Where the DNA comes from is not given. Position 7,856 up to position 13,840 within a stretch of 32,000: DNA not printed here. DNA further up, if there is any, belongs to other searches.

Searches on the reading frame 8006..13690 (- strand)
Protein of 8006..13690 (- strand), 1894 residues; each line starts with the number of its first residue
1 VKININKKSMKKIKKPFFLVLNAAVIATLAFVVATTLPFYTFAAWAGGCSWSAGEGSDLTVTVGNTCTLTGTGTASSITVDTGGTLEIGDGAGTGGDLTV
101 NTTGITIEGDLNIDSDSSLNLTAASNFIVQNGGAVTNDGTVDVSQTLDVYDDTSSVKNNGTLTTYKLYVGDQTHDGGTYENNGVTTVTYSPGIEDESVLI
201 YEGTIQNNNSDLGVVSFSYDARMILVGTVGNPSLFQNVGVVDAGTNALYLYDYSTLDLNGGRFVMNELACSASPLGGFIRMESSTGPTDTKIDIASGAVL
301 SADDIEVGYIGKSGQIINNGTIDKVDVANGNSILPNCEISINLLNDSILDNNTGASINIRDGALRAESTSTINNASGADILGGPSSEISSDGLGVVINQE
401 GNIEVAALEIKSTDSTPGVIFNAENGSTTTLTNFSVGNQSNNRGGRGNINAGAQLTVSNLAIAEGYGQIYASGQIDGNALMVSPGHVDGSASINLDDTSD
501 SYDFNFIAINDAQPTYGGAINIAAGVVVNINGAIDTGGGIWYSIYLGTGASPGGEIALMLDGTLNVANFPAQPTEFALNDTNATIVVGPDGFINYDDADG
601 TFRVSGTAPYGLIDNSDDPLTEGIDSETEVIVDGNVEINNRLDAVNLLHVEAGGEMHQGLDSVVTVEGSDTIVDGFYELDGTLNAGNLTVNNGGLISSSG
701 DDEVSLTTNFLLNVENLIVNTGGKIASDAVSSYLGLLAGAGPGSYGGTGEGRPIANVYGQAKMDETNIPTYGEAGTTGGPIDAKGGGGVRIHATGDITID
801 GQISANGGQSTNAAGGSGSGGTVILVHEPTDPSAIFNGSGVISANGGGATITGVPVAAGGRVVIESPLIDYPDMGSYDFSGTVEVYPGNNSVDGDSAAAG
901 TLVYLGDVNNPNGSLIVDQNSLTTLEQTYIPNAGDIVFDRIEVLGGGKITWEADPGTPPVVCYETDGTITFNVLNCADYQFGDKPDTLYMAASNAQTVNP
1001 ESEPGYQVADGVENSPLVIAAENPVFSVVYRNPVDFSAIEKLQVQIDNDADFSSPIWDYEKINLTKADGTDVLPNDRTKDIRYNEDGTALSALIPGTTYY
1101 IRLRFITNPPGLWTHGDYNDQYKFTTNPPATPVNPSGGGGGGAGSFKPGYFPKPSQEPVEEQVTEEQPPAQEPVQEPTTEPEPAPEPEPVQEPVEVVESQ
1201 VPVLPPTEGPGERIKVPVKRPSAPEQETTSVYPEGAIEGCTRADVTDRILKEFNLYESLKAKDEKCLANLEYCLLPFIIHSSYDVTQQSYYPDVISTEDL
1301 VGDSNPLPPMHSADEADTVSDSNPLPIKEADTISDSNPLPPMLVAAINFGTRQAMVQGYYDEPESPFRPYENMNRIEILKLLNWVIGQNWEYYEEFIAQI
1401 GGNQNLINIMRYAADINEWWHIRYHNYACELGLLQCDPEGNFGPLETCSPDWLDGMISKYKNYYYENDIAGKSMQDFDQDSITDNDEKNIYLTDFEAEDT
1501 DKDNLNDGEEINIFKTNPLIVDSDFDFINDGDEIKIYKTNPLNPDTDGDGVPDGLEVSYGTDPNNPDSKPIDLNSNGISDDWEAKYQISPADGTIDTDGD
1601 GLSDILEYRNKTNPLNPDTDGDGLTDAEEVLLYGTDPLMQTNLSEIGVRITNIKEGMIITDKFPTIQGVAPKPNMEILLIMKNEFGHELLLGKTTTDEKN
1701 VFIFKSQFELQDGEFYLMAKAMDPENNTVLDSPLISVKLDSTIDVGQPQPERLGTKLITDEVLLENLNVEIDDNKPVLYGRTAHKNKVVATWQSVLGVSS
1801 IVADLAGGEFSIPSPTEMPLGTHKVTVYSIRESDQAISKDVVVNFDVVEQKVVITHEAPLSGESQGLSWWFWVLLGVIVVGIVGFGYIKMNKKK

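Call 4: search_protein_families(library=pfam, proteins=[window:8006-13690:-], max_evalue=1)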
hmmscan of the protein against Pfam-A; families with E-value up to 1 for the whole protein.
window:8006-13690:- (1894 aa): 1 family
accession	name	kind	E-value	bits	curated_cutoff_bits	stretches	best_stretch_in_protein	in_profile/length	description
PF18884.5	TSP3_bac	-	5.8e-26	90.4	25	4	1618-1638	1-20/22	Bacterial TSP3 repeat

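Call 5: search_protein_families(library=phrogs, proteins=[window:8006-13690:-], max_evalue=1)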
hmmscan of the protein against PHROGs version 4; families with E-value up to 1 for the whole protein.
window:8006-13690:- (1894 aa): 0 families

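Call 8: search_protein_families(library=ncbifam, proteins=[window:8006-13690:-], max_evalue=1)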
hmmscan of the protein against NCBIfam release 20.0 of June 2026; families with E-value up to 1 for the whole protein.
window:8006-13690:- (1894 aa): 2 families
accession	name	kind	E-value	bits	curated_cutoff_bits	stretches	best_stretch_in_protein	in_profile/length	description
NF033765.2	gliding_CglD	equivalog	8.9e-17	60.2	400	1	1473-1629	76-240/1124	adventurous gliding motility lipoprotein CglD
NF047639.1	throspo3_MtsD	equivalog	3.4e-09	35.4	800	2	1545-1590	482-527/651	cell-cell cohesion protein MtsD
